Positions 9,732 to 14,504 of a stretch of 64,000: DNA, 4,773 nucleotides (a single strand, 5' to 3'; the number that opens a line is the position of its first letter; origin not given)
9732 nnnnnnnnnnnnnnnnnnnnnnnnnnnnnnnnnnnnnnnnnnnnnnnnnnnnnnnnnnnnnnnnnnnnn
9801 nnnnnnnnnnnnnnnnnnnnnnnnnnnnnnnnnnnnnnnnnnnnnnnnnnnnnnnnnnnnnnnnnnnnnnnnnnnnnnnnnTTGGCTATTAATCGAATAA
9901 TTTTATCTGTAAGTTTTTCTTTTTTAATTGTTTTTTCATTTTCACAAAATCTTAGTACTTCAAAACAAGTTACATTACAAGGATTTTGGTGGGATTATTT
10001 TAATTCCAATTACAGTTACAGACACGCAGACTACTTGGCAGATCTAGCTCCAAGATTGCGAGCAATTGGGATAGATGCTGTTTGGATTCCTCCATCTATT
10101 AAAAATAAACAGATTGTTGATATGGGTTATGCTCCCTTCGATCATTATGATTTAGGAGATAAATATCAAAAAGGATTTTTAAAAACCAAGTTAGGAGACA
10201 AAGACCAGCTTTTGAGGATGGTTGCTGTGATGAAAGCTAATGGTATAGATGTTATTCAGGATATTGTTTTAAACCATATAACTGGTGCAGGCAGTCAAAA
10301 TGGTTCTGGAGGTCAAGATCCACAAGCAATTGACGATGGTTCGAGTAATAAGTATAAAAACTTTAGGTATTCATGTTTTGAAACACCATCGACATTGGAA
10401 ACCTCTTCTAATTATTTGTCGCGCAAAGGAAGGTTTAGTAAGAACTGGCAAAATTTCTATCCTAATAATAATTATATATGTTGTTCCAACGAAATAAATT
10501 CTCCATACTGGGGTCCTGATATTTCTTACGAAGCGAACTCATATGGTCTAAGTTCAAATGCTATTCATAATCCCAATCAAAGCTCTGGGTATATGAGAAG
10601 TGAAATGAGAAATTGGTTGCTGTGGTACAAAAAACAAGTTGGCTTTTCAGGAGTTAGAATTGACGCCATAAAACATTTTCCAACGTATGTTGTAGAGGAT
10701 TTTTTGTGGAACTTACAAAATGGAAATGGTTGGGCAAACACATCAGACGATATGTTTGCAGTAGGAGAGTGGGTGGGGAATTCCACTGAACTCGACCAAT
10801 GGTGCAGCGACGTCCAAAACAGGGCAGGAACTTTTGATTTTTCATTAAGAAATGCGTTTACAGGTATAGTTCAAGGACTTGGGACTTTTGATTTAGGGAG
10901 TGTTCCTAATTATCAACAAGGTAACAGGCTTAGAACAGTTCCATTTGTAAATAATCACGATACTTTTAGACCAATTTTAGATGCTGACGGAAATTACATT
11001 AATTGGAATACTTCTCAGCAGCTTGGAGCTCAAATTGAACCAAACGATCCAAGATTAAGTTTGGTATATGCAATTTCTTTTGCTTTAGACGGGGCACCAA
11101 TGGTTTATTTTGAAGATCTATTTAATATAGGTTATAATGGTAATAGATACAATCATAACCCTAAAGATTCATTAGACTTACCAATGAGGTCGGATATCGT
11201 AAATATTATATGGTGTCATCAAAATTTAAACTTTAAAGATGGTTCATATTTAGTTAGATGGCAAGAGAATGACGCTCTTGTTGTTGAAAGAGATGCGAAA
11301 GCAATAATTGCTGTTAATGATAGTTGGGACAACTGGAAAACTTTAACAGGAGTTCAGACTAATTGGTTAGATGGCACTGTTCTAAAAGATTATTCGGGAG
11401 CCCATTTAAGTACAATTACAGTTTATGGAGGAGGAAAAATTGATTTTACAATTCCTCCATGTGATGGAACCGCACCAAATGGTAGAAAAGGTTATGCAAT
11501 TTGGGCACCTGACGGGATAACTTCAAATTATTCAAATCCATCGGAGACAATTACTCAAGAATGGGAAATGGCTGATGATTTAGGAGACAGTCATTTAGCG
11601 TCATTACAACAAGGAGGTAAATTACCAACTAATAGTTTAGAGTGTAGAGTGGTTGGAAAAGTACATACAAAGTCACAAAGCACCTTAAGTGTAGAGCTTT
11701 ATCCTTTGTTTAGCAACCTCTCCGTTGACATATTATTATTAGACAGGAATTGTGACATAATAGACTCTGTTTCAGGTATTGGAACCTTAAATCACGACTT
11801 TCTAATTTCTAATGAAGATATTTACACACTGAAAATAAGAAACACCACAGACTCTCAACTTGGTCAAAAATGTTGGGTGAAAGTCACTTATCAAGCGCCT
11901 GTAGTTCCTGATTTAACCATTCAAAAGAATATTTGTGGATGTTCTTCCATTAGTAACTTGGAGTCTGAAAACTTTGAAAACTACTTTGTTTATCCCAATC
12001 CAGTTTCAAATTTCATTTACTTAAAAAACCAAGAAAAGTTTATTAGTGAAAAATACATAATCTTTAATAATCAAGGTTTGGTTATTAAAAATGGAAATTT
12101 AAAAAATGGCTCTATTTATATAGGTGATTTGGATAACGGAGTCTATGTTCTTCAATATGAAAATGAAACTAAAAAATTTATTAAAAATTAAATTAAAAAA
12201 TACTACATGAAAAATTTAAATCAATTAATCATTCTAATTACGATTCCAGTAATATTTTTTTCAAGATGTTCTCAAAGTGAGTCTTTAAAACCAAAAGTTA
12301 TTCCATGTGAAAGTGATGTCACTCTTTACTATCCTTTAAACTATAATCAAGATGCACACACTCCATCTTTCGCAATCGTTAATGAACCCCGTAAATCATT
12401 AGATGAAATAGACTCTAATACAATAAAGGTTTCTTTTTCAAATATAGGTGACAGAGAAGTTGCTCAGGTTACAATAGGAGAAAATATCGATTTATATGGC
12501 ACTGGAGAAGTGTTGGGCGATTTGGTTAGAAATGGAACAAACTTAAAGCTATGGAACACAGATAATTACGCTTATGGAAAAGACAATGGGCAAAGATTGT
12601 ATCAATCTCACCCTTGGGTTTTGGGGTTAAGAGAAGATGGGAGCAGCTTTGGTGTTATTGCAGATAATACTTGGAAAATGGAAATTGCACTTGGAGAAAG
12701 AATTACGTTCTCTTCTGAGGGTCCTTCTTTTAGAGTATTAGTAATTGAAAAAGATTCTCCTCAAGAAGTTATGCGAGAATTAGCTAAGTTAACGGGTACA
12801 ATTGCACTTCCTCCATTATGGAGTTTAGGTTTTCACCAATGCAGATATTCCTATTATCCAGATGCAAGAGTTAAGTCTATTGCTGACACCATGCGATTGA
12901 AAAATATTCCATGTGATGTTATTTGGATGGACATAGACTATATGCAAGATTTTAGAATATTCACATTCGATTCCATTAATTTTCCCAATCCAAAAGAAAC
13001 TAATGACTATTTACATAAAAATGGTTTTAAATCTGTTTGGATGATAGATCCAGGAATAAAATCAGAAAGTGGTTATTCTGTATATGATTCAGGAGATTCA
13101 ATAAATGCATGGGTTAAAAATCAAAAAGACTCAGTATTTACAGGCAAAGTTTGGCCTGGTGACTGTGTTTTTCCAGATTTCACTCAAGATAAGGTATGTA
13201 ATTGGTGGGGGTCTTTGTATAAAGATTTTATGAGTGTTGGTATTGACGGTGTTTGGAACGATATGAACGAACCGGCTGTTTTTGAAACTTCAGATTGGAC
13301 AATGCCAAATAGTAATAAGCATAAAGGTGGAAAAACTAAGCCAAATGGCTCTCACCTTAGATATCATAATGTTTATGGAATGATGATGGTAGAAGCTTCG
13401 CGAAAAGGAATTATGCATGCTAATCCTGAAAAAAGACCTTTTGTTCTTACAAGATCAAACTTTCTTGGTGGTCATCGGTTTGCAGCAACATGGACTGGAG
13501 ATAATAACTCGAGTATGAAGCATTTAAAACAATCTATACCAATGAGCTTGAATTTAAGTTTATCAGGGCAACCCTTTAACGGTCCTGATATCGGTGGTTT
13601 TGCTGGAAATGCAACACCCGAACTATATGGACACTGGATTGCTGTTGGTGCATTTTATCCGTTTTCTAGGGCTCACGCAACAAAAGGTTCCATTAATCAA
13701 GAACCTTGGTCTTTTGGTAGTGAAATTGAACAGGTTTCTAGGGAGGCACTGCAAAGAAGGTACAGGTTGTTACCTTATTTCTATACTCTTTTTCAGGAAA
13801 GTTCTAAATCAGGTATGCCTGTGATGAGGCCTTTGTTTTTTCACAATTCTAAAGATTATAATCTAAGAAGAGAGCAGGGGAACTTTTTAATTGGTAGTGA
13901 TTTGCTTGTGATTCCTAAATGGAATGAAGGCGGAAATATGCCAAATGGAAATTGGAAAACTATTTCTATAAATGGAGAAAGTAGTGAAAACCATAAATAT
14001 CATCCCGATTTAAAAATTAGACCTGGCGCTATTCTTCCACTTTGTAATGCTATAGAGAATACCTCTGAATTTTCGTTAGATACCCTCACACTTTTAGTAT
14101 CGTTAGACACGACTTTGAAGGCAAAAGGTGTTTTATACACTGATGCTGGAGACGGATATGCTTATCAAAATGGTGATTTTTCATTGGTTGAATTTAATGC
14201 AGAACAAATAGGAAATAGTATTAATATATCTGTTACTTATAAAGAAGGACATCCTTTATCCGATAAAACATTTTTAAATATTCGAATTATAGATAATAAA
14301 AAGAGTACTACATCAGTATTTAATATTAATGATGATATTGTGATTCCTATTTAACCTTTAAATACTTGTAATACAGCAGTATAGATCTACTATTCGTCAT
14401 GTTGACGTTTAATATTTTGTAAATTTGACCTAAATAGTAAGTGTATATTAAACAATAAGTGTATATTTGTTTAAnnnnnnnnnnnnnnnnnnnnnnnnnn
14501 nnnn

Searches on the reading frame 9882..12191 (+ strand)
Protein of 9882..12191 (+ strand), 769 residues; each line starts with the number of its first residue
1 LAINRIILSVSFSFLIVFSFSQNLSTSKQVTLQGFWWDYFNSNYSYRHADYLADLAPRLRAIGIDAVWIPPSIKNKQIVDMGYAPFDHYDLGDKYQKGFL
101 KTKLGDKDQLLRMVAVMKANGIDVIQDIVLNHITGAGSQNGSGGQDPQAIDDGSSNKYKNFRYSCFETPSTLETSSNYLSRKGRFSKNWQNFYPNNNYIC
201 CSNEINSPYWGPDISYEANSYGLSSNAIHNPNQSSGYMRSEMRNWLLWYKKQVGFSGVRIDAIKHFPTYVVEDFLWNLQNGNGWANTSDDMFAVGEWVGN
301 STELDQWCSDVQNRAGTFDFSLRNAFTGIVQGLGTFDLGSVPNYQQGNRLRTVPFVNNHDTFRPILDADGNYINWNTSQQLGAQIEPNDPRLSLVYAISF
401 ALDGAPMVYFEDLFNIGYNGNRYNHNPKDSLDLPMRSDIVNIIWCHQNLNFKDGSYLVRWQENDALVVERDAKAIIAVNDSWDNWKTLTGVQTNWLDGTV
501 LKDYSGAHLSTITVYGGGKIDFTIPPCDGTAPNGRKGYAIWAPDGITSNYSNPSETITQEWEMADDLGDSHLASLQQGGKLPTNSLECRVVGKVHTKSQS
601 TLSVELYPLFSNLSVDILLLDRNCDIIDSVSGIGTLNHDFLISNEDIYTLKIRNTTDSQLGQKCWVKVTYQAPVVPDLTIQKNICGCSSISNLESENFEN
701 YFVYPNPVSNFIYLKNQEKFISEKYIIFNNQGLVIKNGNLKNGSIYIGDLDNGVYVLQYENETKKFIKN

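Call 3: search_protein_families(library=ncbifam, proteins=[window:9882-12191:+])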
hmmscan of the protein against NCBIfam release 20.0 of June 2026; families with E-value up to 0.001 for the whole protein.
window:9882-12191:+ (769 aa): 11 families
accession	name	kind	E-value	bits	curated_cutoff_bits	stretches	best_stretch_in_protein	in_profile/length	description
NF006970.0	PRK09441.1-3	equivalog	1.4e-60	205.3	516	1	24-543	35-464/466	alpha-amylase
NF006969.0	PRK09441.1-2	equivalog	6.6e-48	163.8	382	1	28-524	3-471/483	alpha-amylase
NF006968.0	PRK09441.1-1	equivalog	2.3e-35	121.9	389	1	29-471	4-425/495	alpha-amylase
NF006972.0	PRK09441.1-5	equivalog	2.7e-34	118.5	804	1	16-522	19-501/514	alpha-amylase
NF006971.0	PRK09441.1-4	equivalog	3.6e-32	111.8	781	2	28-137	3-109/484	alpha-amylase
TIGR04183.1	Por_Secre_tail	domain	1.8e-07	31.1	23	1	703-769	1-72/72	T9SS type A sorting domain-containing protein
TIGR02456.1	treS_nterm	equivalog_domain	1.3e-05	23.9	678.35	0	58-134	36-102/539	maltose alpha-D-glucosyltransferase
NF007060.0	PRK09505.2-5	equivalog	3.9e-05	21.9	790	1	58-135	243-324/690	alpha-amylase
NF011085.0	PRK14511.1-2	equivalog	0.00014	20.2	1312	1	53-140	22-99/873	malto-oligosyltrehalose synthase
TIGR02401.1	trehalose_TreY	equivalog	0.00023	19.5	498.65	1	55-140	21-97/838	malto-oligosyltrehalose synthase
TIGR02403.1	trehalose_treC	equivalog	0.00039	19.2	799.05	1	59-134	36-101/544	alpha,alpha-phosphotrehalase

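Call 4: search_protein_families(library=pfam, proteins=[window:9882-12191:+])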
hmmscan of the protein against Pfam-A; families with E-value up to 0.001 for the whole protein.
window:9882-12191:+ (769 aa): 2 families
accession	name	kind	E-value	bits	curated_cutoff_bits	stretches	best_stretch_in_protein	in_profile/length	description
PF00128.31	Alpha-amylase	-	1.3e-12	48.2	22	1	59-409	28-349/446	Alpha amylase, catalytic domain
PF18962.6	Por_Secre_tail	-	1.8e-07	31.8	27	1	703-767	1-70/75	Secretion system C-terminal sorting domain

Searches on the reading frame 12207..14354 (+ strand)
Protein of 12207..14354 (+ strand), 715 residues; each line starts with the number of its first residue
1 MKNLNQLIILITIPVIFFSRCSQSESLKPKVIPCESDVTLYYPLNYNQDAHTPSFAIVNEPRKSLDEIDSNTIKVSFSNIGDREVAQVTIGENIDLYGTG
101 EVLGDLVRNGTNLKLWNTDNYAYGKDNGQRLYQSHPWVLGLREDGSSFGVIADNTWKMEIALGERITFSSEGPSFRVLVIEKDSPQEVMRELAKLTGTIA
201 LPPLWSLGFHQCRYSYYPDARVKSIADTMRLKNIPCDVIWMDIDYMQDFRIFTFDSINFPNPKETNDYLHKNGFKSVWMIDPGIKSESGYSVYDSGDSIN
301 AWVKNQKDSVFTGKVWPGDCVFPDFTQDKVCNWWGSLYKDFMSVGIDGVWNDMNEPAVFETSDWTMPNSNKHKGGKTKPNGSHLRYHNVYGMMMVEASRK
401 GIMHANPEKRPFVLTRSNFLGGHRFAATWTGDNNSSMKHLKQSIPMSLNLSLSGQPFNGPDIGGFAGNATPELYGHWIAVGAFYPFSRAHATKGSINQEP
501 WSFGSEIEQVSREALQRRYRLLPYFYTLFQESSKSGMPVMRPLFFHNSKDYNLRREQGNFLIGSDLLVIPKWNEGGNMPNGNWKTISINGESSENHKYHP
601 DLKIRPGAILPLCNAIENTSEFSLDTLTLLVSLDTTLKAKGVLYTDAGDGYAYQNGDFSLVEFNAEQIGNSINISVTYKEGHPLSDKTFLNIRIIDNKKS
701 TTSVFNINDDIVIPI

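Call 3: search_protein_families(library=ncbifam, proteins=[window:12207-14354:+])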
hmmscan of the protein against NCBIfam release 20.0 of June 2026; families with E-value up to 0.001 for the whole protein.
window:12207-14354:+ (715 aa): 3 families
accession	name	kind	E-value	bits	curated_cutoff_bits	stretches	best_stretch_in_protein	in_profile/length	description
NF040948.1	alpha_gluc_MalA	equivalog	7.8e-112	374.6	800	1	68-587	35-579/627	alpha-glucosidase MalA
NF007940.0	PRK10658.1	equivalog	1.2e-69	235.6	606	1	87-600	152-650/771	alpha-xylosidase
NF007746.0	PRK10426.1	equivalog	1.9e-26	92.7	553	1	254-586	309-639/683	alpha-glucosidase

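Call 4: search_protein_families(library=pfam, proteins=[window:12207-14354:+])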
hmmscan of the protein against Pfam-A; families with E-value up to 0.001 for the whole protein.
window:12207-14354:+ (715 aa): 4 families
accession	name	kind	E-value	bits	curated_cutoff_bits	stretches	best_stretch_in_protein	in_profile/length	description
PF01055.32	Glyco_hydro_31_2nd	-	6.6e-121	404.1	23.5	1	200-528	2-328/328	Glycosyl hydrolases family 31 TIM-barrel domain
PF13802.12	Gal_mutarotas_2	-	1.1e-16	62.1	27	1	87-160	111-183/184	Glycosyl hydrolase 31 N-terminal galactose mutarotase-like domain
PF17137.9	DUF5110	-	5.3e-08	33.2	27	1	627-682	2-54/71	Domain of unknown function (DUF5110)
PF21365.3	Glyco_hydro_31_3rd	-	1.5e-06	29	24.4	1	536-590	1-64/87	Glycosyl hydrolase family 31 C-terminal domain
